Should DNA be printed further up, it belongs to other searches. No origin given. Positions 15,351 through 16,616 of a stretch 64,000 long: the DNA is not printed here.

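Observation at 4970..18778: Self-contained (hetero)aromatic-acid transformation locus without any CoA ligase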

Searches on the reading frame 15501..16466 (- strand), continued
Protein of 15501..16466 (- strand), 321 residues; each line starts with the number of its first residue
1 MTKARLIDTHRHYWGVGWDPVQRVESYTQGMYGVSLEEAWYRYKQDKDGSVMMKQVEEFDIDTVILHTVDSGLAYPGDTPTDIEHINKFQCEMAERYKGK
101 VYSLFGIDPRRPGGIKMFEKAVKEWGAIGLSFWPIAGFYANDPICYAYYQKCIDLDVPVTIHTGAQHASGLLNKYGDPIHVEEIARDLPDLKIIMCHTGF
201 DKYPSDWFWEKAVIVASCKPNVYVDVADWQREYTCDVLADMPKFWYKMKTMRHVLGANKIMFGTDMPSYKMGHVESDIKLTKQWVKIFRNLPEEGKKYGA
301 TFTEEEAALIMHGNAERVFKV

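Call 56: predict_structure(alignment_id=A1)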
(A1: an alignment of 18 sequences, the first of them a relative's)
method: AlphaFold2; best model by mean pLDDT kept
length: 321 residues; sequences in the alignment: 18
mean_pLDDT: 88.9   pTM: 0.90
mean pLDDT of the five models: 88.9, 87.6, 86.9, 86.3, 86.1
residues with pLDDT >= 90: 199; 70-90: 98; 50-70: 23; < 50: 1
segments of 3 or more residues with pLDDT < 50: none
pLDDT, mean of each block of 10 residues (from residue 1): 84 88 78 73 84 95 95 79 95 97 96 96 98 84 96 98 79 83 97 87 71 94 88 74 91 96 84 83 93 95 96 97 90
secondary structure, 60 per line:
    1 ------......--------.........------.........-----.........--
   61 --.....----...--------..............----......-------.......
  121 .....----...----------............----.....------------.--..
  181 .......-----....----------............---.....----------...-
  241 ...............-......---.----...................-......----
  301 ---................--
elements in order: E7-12 H21-29 H36-44 H50-58 E63-67 H83-96 E101-106 H114-125 E130-132 H143-154 E159-163 H179-187 E193-196 H207-218 E222-226 H241-255 E260-262 H271-289 H291-296 H304-319

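Call 59: fold_search(model_id=the predicted structure, library=pdb)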
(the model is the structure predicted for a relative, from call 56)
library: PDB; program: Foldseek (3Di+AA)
matches with E <= 10: 1829; with E <= 0.001: 217
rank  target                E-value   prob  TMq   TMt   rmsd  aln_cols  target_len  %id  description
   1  3s4t_G                5.6e-14  1.00  0.61  0.60   6.8       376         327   17  Crystal structure of putative amidohydrolase-2 (EFI-target 500288)from Polaromonas sp. JS666 (released 2011-08-24)
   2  3s4t_E                7.1e-14  1.00  0.61  0.61   6.7       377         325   18  Crystal structure of putative amidohydrolase-2 (EFI-target 500288)from Polaromonas sp. JS666 (released 2011-08-24)
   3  3s4t_A                1.2e-13  1.00  0.62  0.60   6.6       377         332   17  Crystal structure of putative amidohydrolase-2 (EFI-target 500288)from Polaromonas sp. JS666 (released 2011-08-24)
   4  4qro_E                1.3e-13  1.00  0.61  0.61   7.1       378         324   17  CRYSTAL STRUCTURE of DIHYDROXYBENZOIC ACID DECARBBOXYLASE BPRO_2061 (TARGET EFI-500288) FROM POLAROMONAS SP. JS666 WIT (released 2014-08-06)
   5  4inf_B                1.4e-13  1.00  0.61  0.57   6.3       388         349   14  Crystal structure of amidohydrolase saro_0799 (target efi-505250) from novosphingobium aromaticivorans dsm 12444 with  (released 2013-01-16)
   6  2dvt_D                1.4e-13  1.00  0.59  0.59   7.0       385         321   15  Crystal Structure of 2,6-Dihydroxybenzoate Decarboxylase from Rhizobium (released 2006-09-19)
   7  3s4t_B                1.5e-13  1.00  0.62  0.61   6.7       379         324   18  Crystal structure of putative amidohydrolase-2 (EFI-target 500288)from Polaromonas sp. JS666 (released 2011-08-24)
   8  3s4t_C                1.8e-13  1.00  0.62  0.61   7.1       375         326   16  Crystal structure of putative amidohydrolase-2 (EFI-target 500288)from Polaromonas sp. JS666 (released 2011-08-24)
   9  4inf_A                1.9e-13  1.00  0.62  0.57   6.2       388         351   15  Crystal structure of amidohydrolase saro_0799 (target efi-505250) from novosphingobium aromaticivorans dsm 12444 with  (released 2013-01-16)
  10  4qrn_A                2.4e-13  1.00  0.62  0.57   6.3       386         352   15  HIGH-RESOLUTION CRYSTAL STRUCTURE of 5-CARBOXYVANILLATE DECARBOXYLASE (TARGET EFI-505250) FROM NOVOSPHINGOBIUM AROMATI (released 2014-08-06)
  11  4qro_G                2.7e-13  1.00  0.62  0.61   6.6       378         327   17  CRYSTAL STRUCTURE of DIHYDROXYBENZOIC ACID DECARBBOXYLASE BPRO_2061 (TARGET EFI-500288) FROM POLAROMONAS SP. JS666 WIT (released 2014-08-06)
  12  4qs5_C                2.9e-13  1.00  0.61  0.57   6.5       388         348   14  CRYSTAL STRUCTURE of 5-CARBOXYVANILLATE DECARBOXYLASE LIGW2 FROM NOVOSPHINGOBIUM AROMATICIVORANS DSM 12444 (TARGET EFI (released 2014-08-06)
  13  4qs5_A                3.1e-13  1.00  0.61  0.57   6.6       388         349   14  CRYSTAL STRUCTURE of 5-CARBOXYVANILLATE DECARBOXYLASE LIGW2 FROM NOVOSPHINGOBIUM AROMATICIVORANS DSM 12444 (TARGET EFI (released 2014-08-06)
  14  2dvt_B                3.5e-13  1.00  0.61  0.61   6.8       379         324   15  Crystal Structure of 2,6-Dihydroxybenzoate Decarboxylase from Rhizobium (released 2006-09-19)
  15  4l6d_A                4.4e-13  1.00  0.63  0.60   6.3       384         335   13  Crystal structure of 5-carboxyvanillate decarboxylase from Sphingomonas paucimobilis complexed with vanillic acid (released 2013-11-13)
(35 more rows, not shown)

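Call 72: find_encoding_contigs(protein=P0252, flank=10000, max_places=3)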
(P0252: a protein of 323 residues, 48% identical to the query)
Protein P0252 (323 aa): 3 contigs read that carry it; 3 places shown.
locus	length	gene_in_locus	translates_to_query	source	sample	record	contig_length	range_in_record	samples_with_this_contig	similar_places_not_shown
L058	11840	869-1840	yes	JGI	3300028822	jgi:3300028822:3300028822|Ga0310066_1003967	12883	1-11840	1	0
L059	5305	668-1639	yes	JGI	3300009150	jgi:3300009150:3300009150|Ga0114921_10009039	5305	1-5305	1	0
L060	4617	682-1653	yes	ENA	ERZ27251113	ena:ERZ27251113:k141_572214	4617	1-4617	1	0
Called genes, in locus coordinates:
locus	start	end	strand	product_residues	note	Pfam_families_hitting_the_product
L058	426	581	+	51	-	-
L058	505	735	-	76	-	-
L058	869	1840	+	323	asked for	PF04909:Amidohydro_2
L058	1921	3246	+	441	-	PF00501:AMP-binding, PF14535:AMP-binding_C_2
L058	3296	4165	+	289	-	PF00941:FAD_binding_5, PF03450:CO_deh_flav_C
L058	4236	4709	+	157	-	PF00111:Fer2, PF01799:Fer2_2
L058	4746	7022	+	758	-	PF01315:Ald_Xan_dh_C, PF02738:MoCoBD_1, PF20256:MoCoBD_2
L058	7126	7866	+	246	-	PF00753:Lactamase_B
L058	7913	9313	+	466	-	PF20695:UbiD_N (weak), PF01977:UbiD, PF20696:UbiD_C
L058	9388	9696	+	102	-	-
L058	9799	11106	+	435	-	-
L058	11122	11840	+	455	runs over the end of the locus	PF03972:MmgE_PrpD_N, PF19305:MmgE_PrpD_C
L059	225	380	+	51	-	-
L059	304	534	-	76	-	-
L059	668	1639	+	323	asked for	PF04909:Amidohydro_2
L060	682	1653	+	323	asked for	PF04909:Amidohydro_2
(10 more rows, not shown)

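Call 74: search_dna_similar(query=window:15501-16466:-, collection=plasmids, mode=protein, max_evalue=0.00001, max_rows=15)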
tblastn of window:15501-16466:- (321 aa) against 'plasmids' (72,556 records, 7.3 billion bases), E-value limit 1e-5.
Records with a match: 141; places in all: 152; records where one place covers at least 80% of the query: 34.
Best place of each record, by identity: <60% 141.
By first word of the organism name: Pseudosulfitobacter 43; Bacillus 9; Haloferax 8; Streptomyces 8; Thermus 7; Natrinema 5; Rhizobium 5; Rhodococcus 4; Haloarcula 3; Haloterrigena 2; and 42 more.
By predicted mobility (MOB-suite, as given by PLSDB): non-mobilizable 119; mobilizable 12; conjugative 10.
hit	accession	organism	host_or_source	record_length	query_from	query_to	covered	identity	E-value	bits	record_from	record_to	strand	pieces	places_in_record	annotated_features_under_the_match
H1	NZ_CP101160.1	Natronosalvus amylolyticus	cell culture,sediment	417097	6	316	97%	28.1%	3e-30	128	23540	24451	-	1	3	amidohydrolase family protein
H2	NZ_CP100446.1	Natrinema caseinilyticum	marine sediment,sediment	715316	4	319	98%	27.6%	9e-31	129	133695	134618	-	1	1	amidohydrolase family protein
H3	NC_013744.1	Haloterrigena turkmenica DSM 5511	-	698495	4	321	99%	27.1%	2e-29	125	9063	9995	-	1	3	amidohydrolase family protein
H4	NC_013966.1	Haloferax volcanii DS2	-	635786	1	321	100%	26.0%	2e-12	76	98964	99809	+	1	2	amidohydrolase family protein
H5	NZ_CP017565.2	Paraburkholderia sprentiae WSM5005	Lebeckia ambigua,root nodule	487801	6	314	96%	25.9%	1e-16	88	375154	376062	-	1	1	amidohydrolase family protein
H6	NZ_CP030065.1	Halorubrum sp. PV6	salt water,water sample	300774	3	321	99%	24.7%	3e-11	72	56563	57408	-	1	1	amidohydrolase family protein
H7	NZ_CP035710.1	Sphaerotilus sulfidivorans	cell culture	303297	28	321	92%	26.8%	4e-12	74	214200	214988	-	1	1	amidohydrolase family protein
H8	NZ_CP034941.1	Halorubrum ezzemoulense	Cell Culture,Hypersaline Lake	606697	3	319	99%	24.8%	2e-11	72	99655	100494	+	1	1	amidohydrolase family protein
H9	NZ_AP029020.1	Acidovorax sp. DW039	Lemna minor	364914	28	321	92%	26.5%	4e-13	77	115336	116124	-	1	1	amidohydrolase family protein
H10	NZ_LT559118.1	Nonomuraea gerenzanensis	-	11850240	45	319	86%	27.9%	2e-21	102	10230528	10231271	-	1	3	none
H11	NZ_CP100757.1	Natrinema gelatinilyticum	marine sediment,sediment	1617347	35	321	89%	26.7%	2e-13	78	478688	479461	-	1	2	record has no annotation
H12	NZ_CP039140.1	Haloferax mediterranei ATCC 33500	Cell culture,Spain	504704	1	290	90%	24.8%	6e-12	74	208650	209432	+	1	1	amidohydrolase family protein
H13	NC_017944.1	Haloferax mediterranei ATCC 33500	-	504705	1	290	90%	24.8%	6e-12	74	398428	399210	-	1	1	amidohydrolase family protein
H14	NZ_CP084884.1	Natrinema zhouii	pure culture,Salt mine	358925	5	267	82%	27.2%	5e-14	80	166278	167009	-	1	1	amidohydrolase family protein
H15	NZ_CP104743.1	Haloferax lucentense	-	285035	1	272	85%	26.0%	2e-13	78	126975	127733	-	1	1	amidohydrolase family protein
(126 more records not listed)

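Call 87: search_protein_representatives(alignment_id=A2)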
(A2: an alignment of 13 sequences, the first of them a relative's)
Query: 13 sequences, 317 profile positions. Proteins with E-value up to 0.001 (for the whole library): 3460; up to 1e-10: 1031; up to 1e-30: 153. The best 150 are listed.
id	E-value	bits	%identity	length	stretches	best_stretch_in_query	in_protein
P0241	3.3e-170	581.7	-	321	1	2-317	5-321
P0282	1.9e-132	457.7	-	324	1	1-317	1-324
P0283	1.6e-89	316.7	-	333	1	1-316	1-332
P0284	1.0e-82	294.3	-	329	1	2-315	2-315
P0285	4.2e-81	289.0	-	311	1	3-317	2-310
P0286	3.6e-75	269.5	-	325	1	2-315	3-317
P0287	4.2e-74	266.0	-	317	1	2-317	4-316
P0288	7.1e-68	245.6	-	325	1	3-315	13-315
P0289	2.6e-66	240.4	-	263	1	42-317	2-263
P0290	3.5e-66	240.0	-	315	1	3-316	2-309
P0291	1.1e-65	238.4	-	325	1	1-316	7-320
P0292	1.3e-62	228.3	-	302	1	3-315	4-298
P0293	1.8e-61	224.5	-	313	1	3-316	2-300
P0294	2.0e-61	224.3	-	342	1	2-315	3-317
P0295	2.6e-61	224.0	-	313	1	3-316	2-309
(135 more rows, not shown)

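Call 93: get_annotated_region(hit=H5, flank=12000)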
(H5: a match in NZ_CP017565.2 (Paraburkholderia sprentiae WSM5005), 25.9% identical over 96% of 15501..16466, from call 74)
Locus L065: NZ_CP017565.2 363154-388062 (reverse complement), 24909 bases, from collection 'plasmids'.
description: Paraburkholderia sprentiae WSM5005 plasmid pl2WSM5005, complete sequence
organism: Paraburkholderia sprentiae WSM5005 (NCBI taxid 754502)
taxonomy: Bacteria; Pseudomonadota; Betaproteobacteria; Burkholderiales; Burkholderiaceae; Paraburkholderia; Paraburkholderia sprentiae; Paraburkholderia sprentiae WSM5005
host: -; source: Lebeckia ambigua,root nodule; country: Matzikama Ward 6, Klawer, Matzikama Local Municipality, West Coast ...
typing (MOB-suite, as given by PLSDB): conjugative; relaxase MOBP; mating-pair formation MPF_T
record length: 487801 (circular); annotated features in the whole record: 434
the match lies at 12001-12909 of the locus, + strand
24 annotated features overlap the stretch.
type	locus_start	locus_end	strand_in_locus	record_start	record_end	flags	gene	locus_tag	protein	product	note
CDS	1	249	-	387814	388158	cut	tnpB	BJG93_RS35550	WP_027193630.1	IS66 family insertion sequence element accessory protein TnpB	-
CDS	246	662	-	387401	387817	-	-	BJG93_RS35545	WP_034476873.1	transposase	GO:0006313 - DNA transposition [Evidence IEA]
CDS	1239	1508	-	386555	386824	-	-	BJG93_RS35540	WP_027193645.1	hypothetical protein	-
CDS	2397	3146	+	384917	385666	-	-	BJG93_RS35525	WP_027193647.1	electron transfer flavoprotein subunit beta/FixA family protein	-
CDS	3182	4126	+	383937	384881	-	-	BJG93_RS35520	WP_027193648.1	FAD-binding protein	-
CDS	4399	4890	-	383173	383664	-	-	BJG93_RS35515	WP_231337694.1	hypothetical protein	-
CDS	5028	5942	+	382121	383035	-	-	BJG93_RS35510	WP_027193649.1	LysR family transcriptional regulator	-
CDS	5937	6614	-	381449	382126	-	-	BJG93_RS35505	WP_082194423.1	TetR/AcrR family transcriptional regulator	-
CDS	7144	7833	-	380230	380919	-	-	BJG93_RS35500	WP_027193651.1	hypothetical protein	-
CDS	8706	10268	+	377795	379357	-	-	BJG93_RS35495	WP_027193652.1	class I adenylate-forming enzyme family protein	-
CDS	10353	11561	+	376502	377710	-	-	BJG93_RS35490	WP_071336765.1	hypothetical protein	-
CDS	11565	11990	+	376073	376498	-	-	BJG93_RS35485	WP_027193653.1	OB-fold domain-containing protein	-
CDS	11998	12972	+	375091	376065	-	-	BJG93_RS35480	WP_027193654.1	amidohydrolase family protein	-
CDS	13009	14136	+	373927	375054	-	-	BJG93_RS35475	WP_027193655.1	nitronate monooxygenase family protein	-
CDS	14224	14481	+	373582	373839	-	-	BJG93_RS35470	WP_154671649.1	hypothetical protein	-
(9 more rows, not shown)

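Call 94: search_dna_similar(query=window:15501-16466:-, collection=plasmids, mode=protein, max_evalue=0.00001, max_rows=60, rows=spread)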
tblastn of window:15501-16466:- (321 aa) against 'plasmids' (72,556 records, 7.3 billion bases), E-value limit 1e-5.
Records with a match: 141; places in all: 152; records where one place covers at least 80% of the query: 34.
Best place of each record, by identity: <60% 141.
By first word of the organism name: Pseudosulfitobacter 43; Bacillus 9; Haloferax 8; Streptomyces 8; Thermus 7; Natrinema 5; Rhizobium 5; Rhodococcus 4; Haloarcula 3; Haloterrigena 2; and 42 more.
By predicted mobility (MOB-suite, as given by PLSDB): non-mobilizable 119; mobilizable 12; conjugative 10.
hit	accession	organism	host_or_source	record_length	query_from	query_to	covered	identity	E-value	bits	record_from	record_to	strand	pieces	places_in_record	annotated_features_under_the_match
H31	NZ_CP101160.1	Natronosalvus amylolyticus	cell culture,sediment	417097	6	316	97%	28.1%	3e-30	128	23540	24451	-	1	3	amidohydrolase family protein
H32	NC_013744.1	Haloterrigena turkmenica DSM 5511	-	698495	4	321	99%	27.1%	2e-29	125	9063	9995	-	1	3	amidohydrolase family protein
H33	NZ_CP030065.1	Halorubrum sp. PV6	salt water,water sample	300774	3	321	99%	24.7%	3e-11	72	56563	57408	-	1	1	amidohydrolase family protein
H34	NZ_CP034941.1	Halorubrum ezzemoulense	Cell Culture,Hypersaline Lake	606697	3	319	99%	24.8%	2e-11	72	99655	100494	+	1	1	amidohydrolase family protein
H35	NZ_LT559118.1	Nonomuraea gerenzanensis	-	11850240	45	319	86%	27.9%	2e-21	102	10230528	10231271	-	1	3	none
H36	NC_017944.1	Haloferax mediterranei ATCC 33500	-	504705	1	290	90%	24.8%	6e-12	74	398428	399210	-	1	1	amidohydrolase family protein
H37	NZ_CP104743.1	Haloferax lucentense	-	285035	1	272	85%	26.0%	2e-13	78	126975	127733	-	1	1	amidohydrolase family protein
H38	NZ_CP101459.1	Natrononativus amylolyticus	cell culture,sediment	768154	5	313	96%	22.4%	4e-7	59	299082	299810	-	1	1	amidohydrolase family protein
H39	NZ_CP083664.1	Haloprofundus salinisoli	cell culture,saline soil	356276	5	313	96%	22.2%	2e-6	57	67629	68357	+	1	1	amidohydrolase family protein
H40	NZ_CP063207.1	Haloferax gibbonsii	cultured ...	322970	1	272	85%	24.6%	7e-12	74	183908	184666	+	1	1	amidohydrolase family protein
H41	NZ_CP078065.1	Haloferax larsenii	Cell culture,Salt Lake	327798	1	267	83%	24.6%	1e-11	73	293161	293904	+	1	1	amidohydrolase family protein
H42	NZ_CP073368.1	Haloarcula sinaiiensis ATCC 33800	cell culture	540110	5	267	82%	25.0%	4e-10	68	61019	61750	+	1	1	amidohydrolase family protein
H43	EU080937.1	haloarchaeon TuA4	-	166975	1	267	83%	24.4%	2e-9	66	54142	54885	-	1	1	record has no annotation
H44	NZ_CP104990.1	Rhizobium sp. CC-CFT758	cell culture,agricultural soil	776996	33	278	77%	26.3%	3e-10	69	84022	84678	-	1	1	amidohydrolase family protein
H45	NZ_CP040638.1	Natrinema pallidum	Salt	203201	1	267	83%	23.6%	5e-9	65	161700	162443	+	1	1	amidohydrolase family protein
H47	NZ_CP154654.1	Alloyangia pacifica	-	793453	107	321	67%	28.1%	2e-15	84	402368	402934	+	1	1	amidohydrolase family protein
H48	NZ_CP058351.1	Peteryoungia desertarenae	Pure culture,Saline Desert Soil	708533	106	321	67%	27.6%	2e-13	79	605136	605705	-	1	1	amidohydrolase family protein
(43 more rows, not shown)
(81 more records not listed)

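Call 95: get_annotated_region(hit=H47, flank=9000)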
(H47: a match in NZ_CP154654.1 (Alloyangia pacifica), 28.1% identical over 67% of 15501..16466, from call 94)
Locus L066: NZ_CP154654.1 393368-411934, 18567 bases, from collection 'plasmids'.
description: Alloyangia pacifica strain T6124 plasmid plas3, complete sequence
organism: Alloyangia pacifica (NCBI taxid 311180)
taxonomy: Bacteria; Pseudomonadota; Alphaproteobacteria; Rhodobacterales; Roseobacteraceae; Alloyangia; Alloyangia pacifica
host: -; source: -; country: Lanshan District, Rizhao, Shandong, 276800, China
typing (MOB-suite, as given by PLSDB): non-mobilizable; replicon rep_cluster_567
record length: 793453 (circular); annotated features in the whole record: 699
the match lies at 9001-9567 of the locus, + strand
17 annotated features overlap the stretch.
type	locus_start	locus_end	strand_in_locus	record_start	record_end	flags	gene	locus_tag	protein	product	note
CDS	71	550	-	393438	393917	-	-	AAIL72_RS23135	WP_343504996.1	MarR family transcriptional regulator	GO:0006355 - regulation of DNA-templated transcription [Evidence IEA]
CDS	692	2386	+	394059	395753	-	-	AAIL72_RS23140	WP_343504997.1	AMP-binding protein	-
CDS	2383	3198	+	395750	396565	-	-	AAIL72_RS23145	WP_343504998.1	enoyl-CoA hydratase-related protein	-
CDS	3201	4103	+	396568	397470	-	-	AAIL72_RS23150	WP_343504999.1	SDR family NAD(P)-dependent oxidoreductase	-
CDS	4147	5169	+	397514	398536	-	-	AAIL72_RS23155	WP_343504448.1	TRAP transporter substrate-binding protein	-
CDS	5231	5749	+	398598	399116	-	-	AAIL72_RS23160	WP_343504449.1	TRAP transporter small permease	GO:0015740 - C4-dicarboxylate transport [Evidence IEA]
CDS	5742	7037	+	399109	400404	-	-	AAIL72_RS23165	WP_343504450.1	TRAP transporter large permease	GO:0008643 - carbohydrate transport [Evidence IEA]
CDS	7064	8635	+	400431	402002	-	-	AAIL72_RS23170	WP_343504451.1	tannase/feruloyl esterase family alpha/beta hydrolase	-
CDS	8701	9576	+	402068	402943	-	-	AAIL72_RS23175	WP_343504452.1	amidohydrolase family protein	-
CDS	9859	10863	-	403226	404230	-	-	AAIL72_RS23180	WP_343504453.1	TRAP transporter substrate-binding protein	-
CDS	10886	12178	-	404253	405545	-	-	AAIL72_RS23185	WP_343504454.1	TRAP transporter large permease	GO:0008643 - carbohydrate transport [Evidence IEA]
CDS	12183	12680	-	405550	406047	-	-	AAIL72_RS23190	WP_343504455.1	TRAP transporter small permease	-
CDS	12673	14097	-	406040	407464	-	-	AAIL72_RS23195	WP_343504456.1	mannitol dehydrogenase family protein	-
CDS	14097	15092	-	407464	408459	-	-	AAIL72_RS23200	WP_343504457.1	L-idonate 5-dehydrogenase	-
CDS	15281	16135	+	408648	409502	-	-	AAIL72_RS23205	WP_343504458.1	MurR/RpiR family transcriptional regulator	GO:0006355 - regulation of DNA-templated transcription [Evidence IEA]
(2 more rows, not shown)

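Call 96: get_annotated_region(hit=H48, flank=9000)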
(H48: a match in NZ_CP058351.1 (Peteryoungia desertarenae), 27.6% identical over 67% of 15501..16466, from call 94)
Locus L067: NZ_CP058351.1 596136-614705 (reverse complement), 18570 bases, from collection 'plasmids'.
description: Peteryoungia desertarenae strain ADMK78 plasmid pPRADMK78_01
organism: Peteryoungia desertarenae (NCBI taxid 1813451)
taxonomy: Bacteria; Pseudomonadota; Alphaproteobacteria; Hyphomicrobiales; Rhizobiaceae; Peteryoungia; Peteryoungia desertarenae
host: -; source: Pure culture,Saline Desert Soil; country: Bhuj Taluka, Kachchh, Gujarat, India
typing (MOB-suite, as given by PLSDB): non-mobilizable
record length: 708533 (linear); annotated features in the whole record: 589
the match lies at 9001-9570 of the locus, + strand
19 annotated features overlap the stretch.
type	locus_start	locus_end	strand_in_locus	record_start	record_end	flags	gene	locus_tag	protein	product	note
CDS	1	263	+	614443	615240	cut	-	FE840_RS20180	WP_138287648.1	crotonase/enoyl-CoA hydratase family protein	-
CDS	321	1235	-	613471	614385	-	-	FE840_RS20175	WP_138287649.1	LysR substrate-binding domain-containing protein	-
CDS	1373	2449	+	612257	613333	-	-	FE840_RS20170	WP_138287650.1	tartrate dehydrogenase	GO:0046395 - carboxylic acid catabolic process [Evidence IEA]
CDS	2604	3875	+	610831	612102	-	-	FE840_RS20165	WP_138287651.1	glycerate kinase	-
CDS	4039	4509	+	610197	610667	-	-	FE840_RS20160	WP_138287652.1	MarR family transcriptional regulator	-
CDS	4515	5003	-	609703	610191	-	-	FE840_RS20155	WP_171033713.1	MarR family transcriptional regulator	GO:0006355 - regulation of DNA-templated transcription [Evidence IEA]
CDS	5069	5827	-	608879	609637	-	-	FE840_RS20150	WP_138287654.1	SDR family NAD(P)-dependent oxidoreductase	-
CDS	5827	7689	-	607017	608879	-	-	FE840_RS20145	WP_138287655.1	feruloyl-CoA synthase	-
CDS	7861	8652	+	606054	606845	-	-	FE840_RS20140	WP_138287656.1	crotonase/enoyl-CoA hydratase family protein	-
CDS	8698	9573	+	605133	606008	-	-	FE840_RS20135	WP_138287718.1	amidohydrolase family protein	-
CDS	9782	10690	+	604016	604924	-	-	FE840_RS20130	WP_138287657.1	DMT family transporter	GO:0055085 - transmembrane transport [Evidence IEA]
CDS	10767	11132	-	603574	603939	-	-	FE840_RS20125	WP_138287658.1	response regulator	GO:0000160 - phosphorelay signal transduction system [Evidence IEA]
CDS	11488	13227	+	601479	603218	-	-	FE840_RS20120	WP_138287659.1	sensor histidine kinase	-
CDS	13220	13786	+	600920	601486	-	-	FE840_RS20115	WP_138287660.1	regulatory protein RecX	GO:0006282 - regulation of DNA repair [Evidence IEA]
CDS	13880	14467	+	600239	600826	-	-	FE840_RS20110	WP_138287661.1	ANTAR domain-containing response regulator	-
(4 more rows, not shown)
